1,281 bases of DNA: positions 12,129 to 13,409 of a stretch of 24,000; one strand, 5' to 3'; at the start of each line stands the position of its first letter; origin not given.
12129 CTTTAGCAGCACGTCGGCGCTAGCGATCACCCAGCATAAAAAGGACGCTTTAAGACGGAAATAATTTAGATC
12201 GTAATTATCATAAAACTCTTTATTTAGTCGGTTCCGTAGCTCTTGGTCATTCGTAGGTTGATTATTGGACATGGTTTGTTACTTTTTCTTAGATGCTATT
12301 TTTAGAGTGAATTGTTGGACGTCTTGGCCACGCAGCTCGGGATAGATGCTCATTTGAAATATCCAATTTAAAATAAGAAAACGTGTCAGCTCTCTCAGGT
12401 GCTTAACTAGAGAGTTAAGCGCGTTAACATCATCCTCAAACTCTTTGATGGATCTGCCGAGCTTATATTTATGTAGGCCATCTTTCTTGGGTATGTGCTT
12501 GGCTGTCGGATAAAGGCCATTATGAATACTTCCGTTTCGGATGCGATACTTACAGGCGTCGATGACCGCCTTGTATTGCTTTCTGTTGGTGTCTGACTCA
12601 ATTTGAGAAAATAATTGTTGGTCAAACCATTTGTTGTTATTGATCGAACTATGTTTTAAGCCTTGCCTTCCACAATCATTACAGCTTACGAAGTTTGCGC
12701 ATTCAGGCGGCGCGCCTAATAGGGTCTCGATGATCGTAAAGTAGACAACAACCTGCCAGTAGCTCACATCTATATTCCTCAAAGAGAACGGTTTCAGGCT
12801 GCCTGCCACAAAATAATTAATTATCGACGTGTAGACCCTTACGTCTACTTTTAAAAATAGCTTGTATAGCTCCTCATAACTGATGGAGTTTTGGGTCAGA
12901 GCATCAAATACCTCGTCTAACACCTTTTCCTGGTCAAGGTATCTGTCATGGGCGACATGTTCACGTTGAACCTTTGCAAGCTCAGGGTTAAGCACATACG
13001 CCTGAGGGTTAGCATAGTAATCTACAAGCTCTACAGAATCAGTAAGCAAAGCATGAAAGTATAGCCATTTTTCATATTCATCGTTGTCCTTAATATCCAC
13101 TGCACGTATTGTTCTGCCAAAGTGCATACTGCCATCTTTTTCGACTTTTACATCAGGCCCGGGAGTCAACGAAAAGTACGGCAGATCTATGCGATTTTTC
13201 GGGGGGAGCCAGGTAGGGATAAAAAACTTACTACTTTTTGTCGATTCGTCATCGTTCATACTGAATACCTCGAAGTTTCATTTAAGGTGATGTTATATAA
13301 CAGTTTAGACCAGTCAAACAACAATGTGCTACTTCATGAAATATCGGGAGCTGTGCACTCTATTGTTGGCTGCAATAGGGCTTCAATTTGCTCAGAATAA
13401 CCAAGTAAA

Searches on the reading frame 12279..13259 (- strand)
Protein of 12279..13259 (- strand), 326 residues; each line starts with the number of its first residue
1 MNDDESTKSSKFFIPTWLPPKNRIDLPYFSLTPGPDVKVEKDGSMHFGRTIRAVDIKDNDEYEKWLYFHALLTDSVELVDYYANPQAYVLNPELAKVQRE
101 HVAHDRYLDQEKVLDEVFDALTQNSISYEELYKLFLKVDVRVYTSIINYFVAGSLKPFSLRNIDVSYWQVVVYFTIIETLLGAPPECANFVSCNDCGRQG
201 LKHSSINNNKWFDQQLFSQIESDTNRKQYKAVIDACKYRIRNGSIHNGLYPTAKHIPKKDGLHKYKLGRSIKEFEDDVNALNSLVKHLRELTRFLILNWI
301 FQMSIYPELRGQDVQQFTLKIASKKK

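Call 9: search_protein_families(library=pfam, proteins=[window:12279-13259:-], max_evalue=0.01)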
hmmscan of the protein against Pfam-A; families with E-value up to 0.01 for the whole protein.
window:12279-13259:- (326 aa): 0 families

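Call 23: find_homologous_proteins(query=window:12279-13259:-)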
Query window:12279-13259:- (326 aa): 1 proteins with E <= 0.001 among 829 candidates.
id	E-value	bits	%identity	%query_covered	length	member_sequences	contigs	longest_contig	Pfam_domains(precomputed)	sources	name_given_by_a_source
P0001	4.6e-221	751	100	100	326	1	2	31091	-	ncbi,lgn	-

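Call 25: find_encoding_contigs(protein=P0001, flank=10000, max_places=10)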
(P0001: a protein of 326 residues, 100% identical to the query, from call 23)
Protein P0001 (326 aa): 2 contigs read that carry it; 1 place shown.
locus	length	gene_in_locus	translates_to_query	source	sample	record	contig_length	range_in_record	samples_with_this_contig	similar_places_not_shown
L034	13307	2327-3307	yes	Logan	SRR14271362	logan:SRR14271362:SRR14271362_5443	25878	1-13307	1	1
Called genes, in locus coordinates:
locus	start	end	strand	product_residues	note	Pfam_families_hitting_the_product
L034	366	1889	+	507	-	PF08357:SEFIR, PF13676:TIR_2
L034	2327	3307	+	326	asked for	-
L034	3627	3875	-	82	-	PF00462:Glutaredoxin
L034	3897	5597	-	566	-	PF02683:DsbD_TM, PF00578:AhpC-TSA, PF08534:Redoxin, PF13905:Thioredoxin_8 (weak), PF17991:Thioredoxin_10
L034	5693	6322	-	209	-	PF02469:Fasciclin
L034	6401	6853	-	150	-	PF22381:Staph_reg_Sar_Rot (weak), PF01047:MarR, PF12802:MarR_2, PF13463:HTH_27, PF01325:Fe_dep_repress (weak)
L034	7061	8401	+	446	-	PF13229:Beta_helix (weak)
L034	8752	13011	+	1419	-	PF13313:DUF4082, PF17957:Big_7, PF13313:DUF4082, PF13205:Big_5, PF13313:DUF4082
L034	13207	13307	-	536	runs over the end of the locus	-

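Call 59: search_protein_families(library=padloc, proteins=[window:12279-13259:-], max_evalue=0.01)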
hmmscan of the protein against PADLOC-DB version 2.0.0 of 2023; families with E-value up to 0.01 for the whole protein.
window:12279-13259:- (326 aa): 0 families
